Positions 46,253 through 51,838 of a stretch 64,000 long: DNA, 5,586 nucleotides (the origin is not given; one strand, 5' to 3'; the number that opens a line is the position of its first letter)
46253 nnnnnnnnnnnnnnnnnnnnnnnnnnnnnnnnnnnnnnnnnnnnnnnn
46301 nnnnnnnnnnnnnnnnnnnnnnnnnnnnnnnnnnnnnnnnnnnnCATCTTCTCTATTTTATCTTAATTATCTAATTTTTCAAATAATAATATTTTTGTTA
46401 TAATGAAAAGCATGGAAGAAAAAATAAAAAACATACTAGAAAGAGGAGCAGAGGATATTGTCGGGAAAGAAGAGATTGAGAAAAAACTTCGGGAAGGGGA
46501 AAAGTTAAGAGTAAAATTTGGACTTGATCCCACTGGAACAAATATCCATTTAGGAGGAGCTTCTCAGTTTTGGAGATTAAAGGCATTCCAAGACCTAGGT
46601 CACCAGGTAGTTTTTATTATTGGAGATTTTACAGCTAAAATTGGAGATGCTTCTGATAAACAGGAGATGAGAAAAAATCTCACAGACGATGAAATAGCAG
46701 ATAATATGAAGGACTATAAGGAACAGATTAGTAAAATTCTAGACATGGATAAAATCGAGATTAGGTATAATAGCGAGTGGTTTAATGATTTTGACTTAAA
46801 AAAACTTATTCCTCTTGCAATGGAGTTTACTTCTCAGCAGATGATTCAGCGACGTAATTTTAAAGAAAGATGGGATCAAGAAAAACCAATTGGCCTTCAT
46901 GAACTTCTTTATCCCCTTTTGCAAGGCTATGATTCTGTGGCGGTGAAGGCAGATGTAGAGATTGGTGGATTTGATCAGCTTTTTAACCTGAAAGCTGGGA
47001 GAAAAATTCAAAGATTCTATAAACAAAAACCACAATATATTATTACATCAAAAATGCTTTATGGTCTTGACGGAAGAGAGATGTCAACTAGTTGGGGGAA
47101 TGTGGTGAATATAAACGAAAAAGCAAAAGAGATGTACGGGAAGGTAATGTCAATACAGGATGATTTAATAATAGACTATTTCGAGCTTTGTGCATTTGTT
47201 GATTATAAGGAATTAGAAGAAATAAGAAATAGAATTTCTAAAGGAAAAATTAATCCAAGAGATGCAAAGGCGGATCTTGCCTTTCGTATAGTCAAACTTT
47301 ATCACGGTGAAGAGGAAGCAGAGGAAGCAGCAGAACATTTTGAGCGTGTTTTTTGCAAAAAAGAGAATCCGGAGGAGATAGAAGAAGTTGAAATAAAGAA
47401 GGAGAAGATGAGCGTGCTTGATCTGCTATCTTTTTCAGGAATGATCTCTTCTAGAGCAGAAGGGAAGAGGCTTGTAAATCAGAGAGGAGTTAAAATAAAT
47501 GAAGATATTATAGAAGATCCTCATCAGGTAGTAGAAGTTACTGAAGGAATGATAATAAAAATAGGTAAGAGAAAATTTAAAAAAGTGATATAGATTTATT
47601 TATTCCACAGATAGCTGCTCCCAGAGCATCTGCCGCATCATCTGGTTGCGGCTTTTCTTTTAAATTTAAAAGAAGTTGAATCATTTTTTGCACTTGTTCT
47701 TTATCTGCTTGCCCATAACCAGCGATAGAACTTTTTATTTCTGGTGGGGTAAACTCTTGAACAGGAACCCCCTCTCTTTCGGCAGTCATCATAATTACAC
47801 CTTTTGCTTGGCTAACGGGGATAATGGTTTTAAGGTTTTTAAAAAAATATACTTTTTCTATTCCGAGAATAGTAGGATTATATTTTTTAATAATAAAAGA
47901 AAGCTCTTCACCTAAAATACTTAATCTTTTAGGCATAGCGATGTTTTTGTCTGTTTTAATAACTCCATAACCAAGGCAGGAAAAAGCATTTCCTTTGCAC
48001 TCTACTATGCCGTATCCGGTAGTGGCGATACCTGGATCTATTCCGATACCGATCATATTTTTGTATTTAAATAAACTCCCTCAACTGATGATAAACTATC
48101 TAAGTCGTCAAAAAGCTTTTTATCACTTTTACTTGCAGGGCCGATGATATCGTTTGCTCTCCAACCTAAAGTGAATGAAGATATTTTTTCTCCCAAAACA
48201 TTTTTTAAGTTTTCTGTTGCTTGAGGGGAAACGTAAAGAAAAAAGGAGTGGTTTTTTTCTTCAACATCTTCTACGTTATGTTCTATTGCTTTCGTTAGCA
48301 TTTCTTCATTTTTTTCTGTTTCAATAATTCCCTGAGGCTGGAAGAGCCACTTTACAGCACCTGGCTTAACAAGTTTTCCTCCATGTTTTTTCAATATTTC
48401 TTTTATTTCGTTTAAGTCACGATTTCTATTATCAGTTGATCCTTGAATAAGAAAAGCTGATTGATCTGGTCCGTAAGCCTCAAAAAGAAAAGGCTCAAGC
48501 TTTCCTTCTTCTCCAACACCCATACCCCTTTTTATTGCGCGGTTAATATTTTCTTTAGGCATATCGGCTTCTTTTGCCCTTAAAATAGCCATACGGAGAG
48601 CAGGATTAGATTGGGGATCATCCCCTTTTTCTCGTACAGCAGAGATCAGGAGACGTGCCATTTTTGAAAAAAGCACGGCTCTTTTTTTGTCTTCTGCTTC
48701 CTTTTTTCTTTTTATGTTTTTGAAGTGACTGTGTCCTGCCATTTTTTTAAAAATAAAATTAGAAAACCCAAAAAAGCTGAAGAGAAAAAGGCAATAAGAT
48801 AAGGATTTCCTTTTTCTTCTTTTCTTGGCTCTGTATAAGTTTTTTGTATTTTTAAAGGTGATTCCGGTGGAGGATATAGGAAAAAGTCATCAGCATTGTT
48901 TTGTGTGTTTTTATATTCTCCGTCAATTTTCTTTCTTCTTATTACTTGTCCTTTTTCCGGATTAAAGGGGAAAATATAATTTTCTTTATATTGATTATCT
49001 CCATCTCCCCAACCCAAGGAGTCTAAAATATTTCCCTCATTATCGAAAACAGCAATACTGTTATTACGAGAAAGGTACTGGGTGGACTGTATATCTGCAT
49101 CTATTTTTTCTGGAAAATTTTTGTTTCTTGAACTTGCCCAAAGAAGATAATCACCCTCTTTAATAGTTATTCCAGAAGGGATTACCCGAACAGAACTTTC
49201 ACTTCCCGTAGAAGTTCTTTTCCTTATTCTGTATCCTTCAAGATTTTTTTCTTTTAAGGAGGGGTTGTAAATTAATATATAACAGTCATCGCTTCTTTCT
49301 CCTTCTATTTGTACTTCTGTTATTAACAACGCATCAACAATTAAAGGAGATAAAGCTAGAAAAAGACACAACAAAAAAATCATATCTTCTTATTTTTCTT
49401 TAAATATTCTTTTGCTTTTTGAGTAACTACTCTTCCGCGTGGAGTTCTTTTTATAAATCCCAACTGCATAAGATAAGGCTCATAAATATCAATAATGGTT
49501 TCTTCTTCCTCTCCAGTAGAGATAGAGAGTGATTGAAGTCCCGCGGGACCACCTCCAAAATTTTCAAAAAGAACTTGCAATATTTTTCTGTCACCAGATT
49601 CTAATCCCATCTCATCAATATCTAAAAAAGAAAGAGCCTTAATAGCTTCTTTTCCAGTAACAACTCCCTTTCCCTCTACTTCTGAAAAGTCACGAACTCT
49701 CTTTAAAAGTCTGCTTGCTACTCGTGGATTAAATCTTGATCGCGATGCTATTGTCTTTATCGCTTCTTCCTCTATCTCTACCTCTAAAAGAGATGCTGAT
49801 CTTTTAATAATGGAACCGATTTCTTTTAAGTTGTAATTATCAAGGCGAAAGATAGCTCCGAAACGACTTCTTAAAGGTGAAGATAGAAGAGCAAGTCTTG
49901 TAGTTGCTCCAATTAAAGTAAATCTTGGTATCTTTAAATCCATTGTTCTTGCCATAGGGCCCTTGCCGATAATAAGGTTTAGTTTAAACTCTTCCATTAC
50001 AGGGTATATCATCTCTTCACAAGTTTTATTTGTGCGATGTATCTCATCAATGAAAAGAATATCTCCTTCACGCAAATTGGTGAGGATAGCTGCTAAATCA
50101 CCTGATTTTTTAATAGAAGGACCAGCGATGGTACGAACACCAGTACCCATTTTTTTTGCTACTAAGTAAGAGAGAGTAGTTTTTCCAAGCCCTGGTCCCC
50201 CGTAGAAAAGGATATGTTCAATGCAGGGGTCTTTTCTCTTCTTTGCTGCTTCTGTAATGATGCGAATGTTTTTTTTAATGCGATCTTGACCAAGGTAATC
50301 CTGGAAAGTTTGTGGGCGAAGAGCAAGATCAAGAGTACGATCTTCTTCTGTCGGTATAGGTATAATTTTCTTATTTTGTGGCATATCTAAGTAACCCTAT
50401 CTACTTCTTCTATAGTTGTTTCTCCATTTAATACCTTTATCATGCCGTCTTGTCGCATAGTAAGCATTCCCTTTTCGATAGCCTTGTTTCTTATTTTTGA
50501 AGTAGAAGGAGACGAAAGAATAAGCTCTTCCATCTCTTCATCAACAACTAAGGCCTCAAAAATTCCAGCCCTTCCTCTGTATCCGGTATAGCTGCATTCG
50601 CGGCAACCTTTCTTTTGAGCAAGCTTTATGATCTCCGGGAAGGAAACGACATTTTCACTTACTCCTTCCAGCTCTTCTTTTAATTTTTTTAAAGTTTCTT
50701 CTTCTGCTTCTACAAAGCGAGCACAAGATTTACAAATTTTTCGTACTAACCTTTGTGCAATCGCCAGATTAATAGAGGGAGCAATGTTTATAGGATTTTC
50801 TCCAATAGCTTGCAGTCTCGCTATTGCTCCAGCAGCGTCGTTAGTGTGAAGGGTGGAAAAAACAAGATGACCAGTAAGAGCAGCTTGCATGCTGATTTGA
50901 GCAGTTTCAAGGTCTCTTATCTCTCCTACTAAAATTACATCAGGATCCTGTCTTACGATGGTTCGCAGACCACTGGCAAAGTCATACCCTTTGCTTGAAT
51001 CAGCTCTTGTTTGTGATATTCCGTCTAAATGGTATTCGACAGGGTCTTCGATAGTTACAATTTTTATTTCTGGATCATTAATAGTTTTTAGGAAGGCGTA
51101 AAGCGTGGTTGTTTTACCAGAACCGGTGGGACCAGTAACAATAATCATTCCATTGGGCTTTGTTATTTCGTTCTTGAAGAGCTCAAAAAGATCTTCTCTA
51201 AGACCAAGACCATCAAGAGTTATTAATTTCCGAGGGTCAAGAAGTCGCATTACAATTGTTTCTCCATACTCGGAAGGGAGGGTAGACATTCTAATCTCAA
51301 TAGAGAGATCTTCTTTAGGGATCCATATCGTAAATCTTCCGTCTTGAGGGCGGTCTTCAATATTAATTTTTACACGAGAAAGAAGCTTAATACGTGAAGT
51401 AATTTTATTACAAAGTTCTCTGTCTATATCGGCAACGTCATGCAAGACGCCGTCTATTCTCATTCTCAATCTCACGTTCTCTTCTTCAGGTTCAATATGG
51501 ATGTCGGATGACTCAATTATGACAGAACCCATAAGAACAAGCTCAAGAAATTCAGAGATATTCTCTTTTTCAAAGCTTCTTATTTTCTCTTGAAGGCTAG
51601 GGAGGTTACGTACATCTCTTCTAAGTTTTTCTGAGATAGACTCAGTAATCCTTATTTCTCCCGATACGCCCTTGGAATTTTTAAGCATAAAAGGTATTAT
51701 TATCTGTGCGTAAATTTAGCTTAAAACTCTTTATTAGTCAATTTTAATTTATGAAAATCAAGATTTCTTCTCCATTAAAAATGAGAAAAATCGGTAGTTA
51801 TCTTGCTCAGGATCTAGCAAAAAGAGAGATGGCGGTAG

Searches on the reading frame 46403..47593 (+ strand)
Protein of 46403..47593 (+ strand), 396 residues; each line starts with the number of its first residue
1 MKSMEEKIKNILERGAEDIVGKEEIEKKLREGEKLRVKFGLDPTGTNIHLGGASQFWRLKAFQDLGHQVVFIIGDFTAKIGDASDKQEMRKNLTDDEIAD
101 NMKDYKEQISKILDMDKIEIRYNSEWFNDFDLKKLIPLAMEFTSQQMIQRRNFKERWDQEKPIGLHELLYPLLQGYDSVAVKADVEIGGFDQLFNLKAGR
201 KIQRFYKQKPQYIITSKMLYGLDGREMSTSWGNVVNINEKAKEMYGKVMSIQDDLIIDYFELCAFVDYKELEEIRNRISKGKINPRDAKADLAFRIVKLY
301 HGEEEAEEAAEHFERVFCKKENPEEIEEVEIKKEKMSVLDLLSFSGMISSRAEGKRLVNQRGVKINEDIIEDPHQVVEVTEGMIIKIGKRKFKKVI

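Call 56: search_protein_families(library=pfam, proteins=[window:46403-47593:+], max_evalue=0.00001)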
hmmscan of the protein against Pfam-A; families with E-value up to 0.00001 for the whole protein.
window:46403-47593:+ (396 aa): 2 families
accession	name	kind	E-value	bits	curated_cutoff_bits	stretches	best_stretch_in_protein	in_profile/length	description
PF00579.31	tRNA-synt_1b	-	6.8e-68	229.6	21.1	1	32-317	3-291/292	tRNA synthetases class I (W and Y)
PF01479.30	S4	-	1.7e-06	28.1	22.8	1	340-379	5-44/48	S4 domain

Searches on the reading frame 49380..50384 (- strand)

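Call 56: search_protein_families(library=pfam, proteins=[window:49380-50384:-], max_evalue=0.00001)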
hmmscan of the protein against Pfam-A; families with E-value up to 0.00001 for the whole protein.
window:49380-50384:- (334 aa): 5 families
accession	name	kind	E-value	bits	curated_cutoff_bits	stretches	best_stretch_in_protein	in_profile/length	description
PF05496.18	RuvB_N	-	9e-66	221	27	1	22-181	1-159/159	Holliday junction DNA helicase RuvB P-loop domain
PF17864.7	AAA_lid_4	-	1.7e-24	85.8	27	1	184-257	1-74/74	RuvB AAA lid domain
PF05491.19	RuvB_C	-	2.8e-24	85.3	24.7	1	258-329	1-72/72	RuvB C-terminal winged helix domain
PF00004.35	AAA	-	2.9e-18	67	21.2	1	58-181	1-129/131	ATPase family associated with various cellular activities (AAA)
PF07728.20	AAA_5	-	2.5e-09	37.7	22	1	57-175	1-139/139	AAA domain (dynein-related subfamily)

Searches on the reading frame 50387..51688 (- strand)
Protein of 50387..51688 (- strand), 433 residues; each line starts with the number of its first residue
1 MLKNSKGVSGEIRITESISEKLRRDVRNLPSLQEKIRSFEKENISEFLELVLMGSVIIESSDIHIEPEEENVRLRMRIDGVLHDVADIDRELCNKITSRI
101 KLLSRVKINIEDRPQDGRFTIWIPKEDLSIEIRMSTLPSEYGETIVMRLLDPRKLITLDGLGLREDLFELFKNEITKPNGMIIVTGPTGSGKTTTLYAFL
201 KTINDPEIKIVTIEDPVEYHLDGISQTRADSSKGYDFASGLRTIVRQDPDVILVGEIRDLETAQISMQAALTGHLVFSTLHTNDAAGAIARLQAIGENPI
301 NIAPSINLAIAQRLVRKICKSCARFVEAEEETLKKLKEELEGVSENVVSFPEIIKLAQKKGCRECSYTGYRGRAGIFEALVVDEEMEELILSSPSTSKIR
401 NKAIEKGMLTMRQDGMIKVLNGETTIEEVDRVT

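Call 56: search_protein_families(library=pfam, proteins=[window:50387-51688:-], max_evalue=0.00001)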
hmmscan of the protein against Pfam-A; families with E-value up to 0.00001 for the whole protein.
window:50387-51688:- (433 aa): 1 family
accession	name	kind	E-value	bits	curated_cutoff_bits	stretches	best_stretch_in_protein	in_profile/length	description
PF00437.27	T2SSE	-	1.2e-119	399.7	24.9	1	41-431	5-370/370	Type II/IV secretion system protein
